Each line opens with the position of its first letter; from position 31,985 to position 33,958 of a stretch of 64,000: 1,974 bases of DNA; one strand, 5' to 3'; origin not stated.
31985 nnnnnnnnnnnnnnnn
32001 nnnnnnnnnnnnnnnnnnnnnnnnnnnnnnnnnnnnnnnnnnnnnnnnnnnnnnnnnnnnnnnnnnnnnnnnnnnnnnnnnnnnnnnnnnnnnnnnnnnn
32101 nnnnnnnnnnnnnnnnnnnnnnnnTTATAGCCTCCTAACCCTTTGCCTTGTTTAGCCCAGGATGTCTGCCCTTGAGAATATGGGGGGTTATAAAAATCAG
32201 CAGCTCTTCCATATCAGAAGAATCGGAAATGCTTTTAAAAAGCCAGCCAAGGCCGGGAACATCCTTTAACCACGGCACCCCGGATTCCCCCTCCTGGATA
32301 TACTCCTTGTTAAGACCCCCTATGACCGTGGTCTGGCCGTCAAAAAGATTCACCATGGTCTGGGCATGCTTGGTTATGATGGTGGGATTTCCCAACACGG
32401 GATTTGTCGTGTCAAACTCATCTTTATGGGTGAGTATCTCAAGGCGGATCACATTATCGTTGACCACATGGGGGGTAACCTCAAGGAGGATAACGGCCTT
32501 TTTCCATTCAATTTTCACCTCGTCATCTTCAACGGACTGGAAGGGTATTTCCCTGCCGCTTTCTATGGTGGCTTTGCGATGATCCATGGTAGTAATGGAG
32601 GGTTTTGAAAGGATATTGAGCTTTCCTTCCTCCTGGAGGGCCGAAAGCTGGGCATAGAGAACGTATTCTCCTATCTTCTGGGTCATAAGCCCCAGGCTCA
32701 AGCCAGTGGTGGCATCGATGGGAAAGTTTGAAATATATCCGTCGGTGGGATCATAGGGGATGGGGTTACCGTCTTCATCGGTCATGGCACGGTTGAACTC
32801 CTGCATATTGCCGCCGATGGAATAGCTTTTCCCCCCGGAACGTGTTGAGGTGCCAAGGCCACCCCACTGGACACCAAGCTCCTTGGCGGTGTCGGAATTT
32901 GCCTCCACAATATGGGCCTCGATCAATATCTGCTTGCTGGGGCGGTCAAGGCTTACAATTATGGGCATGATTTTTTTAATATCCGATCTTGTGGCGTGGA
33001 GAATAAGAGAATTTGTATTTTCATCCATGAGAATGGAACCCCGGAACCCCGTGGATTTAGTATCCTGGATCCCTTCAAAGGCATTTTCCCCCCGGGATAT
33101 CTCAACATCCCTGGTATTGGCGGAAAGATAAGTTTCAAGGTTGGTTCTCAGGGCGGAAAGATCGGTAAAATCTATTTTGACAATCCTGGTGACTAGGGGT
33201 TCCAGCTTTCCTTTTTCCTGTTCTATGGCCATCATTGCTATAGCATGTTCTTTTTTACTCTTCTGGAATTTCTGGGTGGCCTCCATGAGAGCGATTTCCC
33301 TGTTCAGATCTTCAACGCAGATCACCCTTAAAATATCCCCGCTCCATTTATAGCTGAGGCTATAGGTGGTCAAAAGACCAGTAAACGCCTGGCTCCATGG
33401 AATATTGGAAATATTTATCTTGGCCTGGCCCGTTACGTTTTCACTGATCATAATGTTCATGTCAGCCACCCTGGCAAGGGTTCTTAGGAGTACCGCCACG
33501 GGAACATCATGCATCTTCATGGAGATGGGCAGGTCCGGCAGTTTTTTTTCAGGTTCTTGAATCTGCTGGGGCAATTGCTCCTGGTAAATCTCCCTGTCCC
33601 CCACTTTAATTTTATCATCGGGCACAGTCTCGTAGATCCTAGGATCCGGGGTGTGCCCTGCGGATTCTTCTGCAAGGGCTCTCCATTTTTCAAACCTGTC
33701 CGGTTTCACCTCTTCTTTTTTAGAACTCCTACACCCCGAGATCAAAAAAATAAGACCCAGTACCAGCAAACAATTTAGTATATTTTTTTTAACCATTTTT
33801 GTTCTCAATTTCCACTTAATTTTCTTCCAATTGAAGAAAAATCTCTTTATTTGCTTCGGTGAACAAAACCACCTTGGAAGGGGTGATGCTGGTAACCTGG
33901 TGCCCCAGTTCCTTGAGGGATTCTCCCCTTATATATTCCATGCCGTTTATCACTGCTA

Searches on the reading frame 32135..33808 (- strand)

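Call 81: search_protein_families(library=pfam, proteins=[window:32135-33808:-], max_evalue=0.001)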
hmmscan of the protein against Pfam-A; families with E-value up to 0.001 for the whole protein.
window:32135-33808:- (557 aa): 2 families
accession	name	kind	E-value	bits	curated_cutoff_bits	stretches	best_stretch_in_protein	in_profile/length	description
PF00263.26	Secretin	-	2.6e-47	161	27.5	1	390-546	1-169/169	Bacterial type II and III secretion system protein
PF03958.22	Secretin_N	-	5e-06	27.1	28.2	1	208-293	2-69/69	Bacterial type II/III secretion system short domain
